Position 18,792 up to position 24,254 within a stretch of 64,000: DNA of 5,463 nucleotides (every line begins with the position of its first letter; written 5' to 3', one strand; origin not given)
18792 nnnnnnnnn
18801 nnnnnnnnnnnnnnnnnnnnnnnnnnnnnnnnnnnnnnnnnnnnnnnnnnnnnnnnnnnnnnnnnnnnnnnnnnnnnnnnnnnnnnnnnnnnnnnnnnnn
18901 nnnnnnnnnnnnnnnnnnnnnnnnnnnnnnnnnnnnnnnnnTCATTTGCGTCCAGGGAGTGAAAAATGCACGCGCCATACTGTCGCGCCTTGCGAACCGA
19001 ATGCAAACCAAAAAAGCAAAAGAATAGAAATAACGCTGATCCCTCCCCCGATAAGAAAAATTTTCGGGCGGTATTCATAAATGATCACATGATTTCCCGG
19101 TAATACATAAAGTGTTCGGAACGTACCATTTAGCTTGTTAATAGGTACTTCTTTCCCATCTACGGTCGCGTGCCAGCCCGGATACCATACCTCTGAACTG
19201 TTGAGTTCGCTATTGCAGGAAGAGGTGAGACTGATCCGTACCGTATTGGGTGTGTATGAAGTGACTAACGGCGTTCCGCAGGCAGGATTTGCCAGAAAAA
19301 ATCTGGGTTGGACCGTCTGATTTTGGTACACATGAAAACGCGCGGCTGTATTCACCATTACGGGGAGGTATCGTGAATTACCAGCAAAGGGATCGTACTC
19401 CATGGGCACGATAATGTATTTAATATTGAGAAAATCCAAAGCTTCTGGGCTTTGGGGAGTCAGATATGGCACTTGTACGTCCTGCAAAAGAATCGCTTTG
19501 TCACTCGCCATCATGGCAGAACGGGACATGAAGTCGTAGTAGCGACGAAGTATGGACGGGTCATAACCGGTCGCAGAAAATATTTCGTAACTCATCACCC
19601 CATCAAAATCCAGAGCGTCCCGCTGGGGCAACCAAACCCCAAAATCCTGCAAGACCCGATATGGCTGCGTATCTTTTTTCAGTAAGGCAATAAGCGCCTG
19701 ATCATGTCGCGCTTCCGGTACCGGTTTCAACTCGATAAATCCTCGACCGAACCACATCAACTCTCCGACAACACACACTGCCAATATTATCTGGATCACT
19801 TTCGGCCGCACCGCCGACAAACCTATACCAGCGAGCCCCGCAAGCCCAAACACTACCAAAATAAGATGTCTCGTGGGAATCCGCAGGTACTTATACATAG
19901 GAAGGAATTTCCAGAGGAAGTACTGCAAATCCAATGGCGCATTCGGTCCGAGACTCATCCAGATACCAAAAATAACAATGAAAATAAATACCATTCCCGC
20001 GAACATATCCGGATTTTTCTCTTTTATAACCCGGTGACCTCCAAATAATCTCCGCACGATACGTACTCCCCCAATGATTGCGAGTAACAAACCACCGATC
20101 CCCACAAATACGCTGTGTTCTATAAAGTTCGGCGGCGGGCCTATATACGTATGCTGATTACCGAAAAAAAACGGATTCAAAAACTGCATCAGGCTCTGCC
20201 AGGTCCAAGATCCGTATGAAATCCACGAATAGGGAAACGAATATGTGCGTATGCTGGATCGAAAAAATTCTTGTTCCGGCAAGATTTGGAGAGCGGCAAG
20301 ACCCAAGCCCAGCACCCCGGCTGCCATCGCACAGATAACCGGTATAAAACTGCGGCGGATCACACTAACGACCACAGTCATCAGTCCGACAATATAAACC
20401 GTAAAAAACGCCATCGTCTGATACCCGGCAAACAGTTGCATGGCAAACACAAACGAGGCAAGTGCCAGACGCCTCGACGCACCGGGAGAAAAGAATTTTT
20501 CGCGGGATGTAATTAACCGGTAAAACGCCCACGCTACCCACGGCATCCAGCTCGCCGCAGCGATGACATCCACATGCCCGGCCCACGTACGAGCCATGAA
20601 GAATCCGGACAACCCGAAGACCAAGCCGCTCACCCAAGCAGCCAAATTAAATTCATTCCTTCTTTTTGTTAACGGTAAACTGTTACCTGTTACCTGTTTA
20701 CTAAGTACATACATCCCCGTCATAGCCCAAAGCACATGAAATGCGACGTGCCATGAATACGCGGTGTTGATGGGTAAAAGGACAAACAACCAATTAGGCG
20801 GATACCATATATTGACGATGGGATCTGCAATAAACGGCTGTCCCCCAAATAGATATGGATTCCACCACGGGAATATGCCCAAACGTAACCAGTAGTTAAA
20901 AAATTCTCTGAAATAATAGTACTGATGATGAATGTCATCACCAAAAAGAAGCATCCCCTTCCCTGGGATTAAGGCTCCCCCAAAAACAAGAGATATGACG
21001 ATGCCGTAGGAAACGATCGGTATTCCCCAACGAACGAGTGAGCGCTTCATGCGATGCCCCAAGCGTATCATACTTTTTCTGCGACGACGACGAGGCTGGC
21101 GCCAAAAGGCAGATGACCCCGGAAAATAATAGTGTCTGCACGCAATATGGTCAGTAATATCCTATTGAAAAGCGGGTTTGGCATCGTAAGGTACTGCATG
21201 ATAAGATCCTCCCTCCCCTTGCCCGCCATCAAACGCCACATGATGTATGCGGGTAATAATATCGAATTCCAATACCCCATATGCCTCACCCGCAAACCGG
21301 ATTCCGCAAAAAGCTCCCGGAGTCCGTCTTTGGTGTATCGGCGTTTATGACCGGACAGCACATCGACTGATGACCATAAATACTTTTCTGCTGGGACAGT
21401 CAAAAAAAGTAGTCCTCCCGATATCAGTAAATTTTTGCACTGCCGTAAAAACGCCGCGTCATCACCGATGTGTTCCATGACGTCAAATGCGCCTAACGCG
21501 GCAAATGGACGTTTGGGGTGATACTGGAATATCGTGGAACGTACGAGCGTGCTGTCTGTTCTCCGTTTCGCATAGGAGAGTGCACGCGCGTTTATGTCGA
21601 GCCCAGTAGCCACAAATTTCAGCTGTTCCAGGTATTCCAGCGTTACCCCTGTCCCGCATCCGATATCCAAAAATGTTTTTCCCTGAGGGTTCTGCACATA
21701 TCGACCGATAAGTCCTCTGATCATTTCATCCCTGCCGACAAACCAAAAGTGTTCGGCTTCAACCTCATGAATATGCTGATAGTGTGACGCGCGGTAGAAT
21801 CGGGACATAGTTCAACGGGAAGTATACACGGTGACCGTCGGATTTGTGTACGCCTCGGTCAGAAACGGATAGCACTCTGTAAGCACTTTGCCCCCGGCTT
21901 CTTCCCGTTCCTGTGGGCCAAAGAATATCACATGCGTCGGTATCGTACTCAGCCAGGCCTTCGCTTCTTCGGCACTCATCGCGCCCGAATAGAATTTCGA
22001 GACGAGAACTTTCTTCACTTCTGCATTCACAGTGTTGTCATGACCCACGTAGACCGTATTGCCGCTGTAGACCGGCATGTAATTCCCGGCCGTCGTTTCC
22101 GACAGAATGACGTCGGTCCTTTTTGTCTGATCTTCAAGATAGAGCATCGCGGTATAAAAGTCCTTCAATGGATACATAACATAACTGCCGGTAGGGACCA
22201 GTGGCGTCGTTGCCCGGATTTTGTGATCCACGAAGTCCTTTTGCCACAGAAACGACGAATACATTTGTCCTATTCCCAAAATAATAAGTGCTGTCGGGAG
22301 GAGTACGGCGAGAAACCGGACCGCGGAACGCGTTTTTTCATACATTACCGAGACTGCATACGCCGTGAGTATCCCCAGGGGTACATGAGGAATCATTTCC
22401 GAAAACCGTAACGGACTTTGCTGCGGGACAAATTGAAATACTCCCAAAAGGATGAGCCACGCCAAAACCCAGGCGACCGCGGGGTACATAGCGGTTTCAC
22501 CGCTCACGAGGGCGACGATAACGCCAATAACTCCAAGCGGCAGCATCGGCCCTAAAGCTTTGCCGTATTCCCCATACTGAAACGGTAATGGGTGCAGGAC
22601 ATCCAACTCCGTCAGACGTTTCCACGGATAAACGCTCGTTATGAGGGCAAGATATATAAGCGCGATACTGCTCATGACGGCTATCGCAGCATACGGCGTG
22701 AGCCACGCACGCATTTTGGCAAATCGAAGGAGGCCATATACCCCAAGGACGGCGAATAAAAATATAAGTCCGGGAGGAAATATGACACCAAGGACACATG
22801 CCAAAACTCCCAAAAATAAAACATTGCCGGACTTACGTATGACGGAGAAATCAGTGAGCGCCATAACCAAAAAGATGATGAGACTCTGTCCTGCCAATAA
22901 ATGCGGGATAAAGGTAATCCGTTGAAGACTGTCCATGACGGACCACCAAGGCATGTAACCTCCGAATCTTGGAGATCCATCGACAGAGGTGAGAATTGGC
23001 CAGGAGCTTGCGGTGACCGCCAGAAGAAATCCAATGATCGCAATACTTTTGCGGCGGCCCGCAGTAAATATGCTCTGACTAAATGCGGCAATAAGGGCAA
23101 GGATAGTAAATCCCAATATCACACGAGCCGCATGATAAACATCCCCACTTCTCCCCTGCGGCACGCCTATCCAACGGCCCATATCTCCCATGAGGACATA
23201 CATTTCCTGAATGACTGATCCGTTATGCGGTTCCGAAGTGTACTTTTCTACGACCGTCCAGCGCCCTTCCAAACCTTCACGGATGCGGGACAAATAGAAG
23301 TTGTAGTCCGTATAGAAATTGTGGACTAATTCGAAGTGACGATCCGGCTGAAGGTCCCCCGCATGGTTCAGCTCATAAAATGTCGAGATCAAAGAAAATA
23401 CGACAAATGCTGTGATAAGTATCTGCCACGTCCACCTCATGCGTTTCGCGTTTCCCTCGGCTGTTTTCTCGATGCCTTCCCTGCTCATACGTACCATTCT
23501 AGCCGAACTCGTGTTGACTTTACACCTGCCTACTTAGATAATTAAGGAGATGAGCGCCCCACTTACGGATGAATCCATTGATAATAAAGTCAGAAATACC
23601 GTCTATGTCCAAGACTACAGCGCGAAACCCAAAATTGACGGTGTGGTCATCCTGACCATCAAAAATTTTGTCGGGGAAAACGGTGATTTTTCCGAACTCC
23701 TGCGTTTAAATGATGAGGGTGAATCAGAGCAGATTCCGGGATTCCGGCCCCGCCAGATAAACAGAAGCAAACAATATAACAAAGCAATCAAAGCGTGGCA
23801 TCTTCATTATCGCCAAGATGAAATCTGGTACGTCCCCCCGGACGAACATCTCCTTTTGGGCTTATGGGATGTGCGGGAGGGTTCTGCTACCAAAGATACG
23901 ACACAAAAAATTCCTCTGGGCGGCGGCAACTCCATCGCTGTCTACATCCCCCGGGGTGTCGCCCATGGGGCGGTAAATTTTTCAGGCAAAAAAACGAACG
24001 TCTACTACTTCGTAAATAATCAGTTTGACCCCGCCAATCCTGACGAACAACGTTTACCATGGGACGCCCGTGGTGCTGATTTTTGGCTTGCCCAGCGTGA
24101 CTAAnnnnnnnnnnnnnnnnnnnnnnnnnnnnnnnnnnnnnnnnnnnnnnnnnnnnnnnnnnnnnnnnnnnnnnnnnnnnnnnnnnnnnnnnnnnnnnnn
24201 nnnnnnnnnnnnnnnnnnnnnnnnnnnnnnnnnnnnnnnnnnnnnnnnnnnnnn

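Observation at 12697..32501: Exceptional concentration of GT-C-type membrane glycosyltransferases (about nine in 20 kb)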

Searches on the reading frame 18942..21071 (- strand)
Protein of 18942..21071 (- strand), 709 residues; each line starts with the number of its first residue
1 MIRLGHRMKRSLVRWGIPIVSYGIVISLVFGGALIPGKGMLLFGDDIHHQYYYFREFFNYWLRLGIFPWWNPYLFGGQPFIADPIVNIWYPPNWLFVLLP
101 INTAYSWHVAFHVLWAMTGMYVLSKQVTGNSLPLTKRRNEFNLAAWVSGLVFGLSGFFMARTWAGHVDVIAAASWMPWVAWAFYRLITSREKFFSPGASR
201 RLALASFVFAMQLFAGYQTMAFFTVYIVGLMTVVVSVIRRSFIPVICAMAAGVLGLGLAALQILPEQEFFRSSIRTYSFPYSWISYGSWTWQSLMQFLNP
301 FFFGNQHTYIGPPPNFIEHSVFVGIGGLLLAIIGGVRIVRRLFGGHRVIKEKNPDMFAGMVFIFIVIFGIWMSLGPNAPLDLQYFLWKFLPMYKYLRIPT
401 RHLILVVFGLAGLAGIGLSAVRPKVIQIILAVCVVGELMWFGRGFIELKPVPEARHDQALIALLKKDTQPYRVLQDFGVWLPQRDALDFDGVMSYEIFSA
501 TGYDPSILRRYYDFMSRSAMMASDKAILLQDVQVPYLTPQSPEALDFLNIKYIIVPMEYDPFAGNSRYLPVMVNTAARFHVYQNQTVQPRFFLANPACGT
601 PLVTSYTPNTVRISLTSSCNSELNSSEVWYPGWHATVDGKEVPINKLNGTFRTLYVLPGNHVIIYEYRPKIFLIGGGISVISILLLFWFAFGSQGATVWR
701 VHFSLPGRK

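Call 3: search_protein_families(library=pfam, proteins=[window:18942-21071:-], max_evalue=0.01)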
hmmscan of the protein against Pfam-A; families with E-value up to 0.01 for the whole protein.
window:18942-21071:- (709 aa): 2 families
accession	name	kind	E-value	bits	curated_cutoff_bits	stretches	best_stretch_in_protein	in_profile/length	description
PF09586.16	YfhO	-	1.5e-10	40.6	28.5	1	604-679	759-835/835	Bacterial membrane protein YfhO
PF19510.5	DUF6044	-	0.0018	17.2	27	1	93-371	84-323/564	Protein of unknown function (DUF6044)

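Call 6: search_protein_families(library=ncbifam, proteins=[window:18942-21071:-], max_evalue=0.1)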
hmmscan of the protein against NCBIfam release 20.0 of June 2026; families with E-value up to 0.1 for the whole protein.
window:18942-21071:- (709 aa): 2 families
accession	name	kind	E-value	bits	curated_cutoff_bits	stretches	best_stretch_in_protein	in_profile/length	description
NF047590.1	GlcsyltransPgfM2Strep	equivalog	1.5e-06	26.7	1500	1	623-687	810-874/884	glycosyltransferase PgfM2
NF047589.1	GlcsyltransPgfM1Strep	equivalog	5.5e-06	24.7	1400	1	603-688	863-949/955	glycosyltransferase PgfM1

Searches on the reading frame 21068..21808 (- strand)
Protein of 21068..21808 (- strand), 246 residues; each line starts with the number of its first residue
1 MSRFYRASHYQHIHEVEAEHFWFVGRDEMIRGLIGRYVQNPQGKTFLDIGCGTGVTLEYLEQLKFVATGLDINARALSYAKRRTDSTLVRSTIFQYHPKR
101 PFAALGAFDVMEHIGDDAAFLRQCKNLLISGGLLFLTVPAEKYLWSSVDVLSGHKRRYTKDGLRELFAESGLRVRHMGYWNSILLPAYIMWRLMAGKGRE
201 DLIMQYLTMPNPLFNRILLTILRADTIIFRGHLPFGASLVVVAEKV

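Call 4: search_protein_families(library=pfam, proteins=[window:21068-21808:-], max_evalue=0.01)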
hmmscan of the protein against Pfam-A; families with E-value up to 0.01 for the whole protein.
window:21068-21808:- (246 aa): 7 families
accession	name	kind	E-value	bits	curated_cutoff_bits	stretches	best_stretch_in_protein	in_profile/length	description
PF13489.12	Methyltransf_23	-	3.1e-18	66.5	27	1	32-176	11-163/164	Methyltransferase domain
PF08241.18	Methyltransf_11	-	8e-11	42.9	21.2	1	47-136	1-95/95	Methyltransferase domain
PF08242.18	Methyltransf_12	-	3.1e-10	41.1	30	1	47-134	1-98/98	Methyltransferase domain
PF13649.12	Methyltransf_25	-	1.6e-09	38.7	27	1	47-132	2-97/97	Methyltransferase domain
PF13847.12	Methyltransf_31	-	1.3e-07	31.8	27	1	43-140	4-113/145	Methyltransferase domain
PF02353.26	CMAS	-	0.00082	19.2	27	1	41-136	61-164/273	Mycolic acid cyclopropane synthetase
PF05175.20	MTS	-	0.00085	19.4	23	1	38-90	27-81/170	Methyltransferase small domain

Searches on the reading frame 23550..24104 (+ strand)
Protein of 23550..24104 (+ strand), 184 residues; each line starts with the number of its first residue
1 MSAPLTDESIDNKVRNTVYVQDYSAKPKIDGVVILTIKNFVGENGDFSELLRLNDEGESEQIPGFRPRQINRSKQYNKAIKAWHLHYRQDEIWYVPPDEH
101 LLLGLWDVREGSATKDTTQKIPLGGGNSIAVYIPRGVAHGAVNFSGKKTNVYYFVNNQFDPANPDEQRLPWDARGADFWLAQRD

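Call 4: search_protein_families(library=pfam, proteins=[window:23550-24104:+], max_evalue=0.01)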
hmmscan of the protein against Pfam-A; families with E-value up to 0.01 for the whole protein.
window:23550-24104:+ (184 aa): 2 families
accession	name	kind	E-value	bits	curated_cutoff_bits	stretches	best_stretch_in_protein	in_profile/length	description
PF00908.23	dTDP_sugar_isom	-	1.7e-11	44.6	27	1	28-172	3-144/168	dTDP-4-dehydrorhamnose 3,5-epimerase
PF14667.12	Polysacc_synt_C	-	0.0032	18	28.7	0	104-165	48-109/111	Polysaccharide biosynthesis C-terminal domain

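Call 44: search_protein_families(library=ncbifam, proteins=[window:23550-24104:+], max_evalue=0.001)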
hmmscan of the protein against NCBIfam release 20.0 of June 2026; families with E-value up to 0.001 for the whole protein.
window:23550-24104:+ (184 aa): 1 family
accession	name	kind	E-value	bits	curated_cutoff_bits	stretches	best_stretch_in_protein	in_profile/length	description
TIGR01221.1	rmlC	equivalog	1.4e-07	31.5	155.75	1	28-172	6-146/176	dTDP-4-dehydrorhamnose 3,5-epimerase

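Call 84: search_solved_structures(query=window:23550-24104:+, max_evalue=0.01)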
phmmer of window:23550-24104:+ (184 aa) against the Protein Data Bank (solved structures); distinct sequences matched with E-value up to 0.01: 3.
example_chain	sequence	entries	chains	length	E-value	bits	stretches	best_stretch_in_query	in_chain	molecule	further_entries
2b9u_A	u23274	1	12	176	0.00016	24.8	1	31-163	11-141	hypothetical dTDP-4-dehydrorhamnose 3,5-epimerase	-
1wlt_A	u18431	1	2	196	0.00021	24.4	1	31-163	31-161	176aa long hypothetical dTDP-4-dehydrorhamnose 3,5-epimerase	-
9j9u_A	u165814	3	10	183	0.0053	19.8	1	26-173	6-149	dTDP-4-dehydrorhamnose 3,5-epimerase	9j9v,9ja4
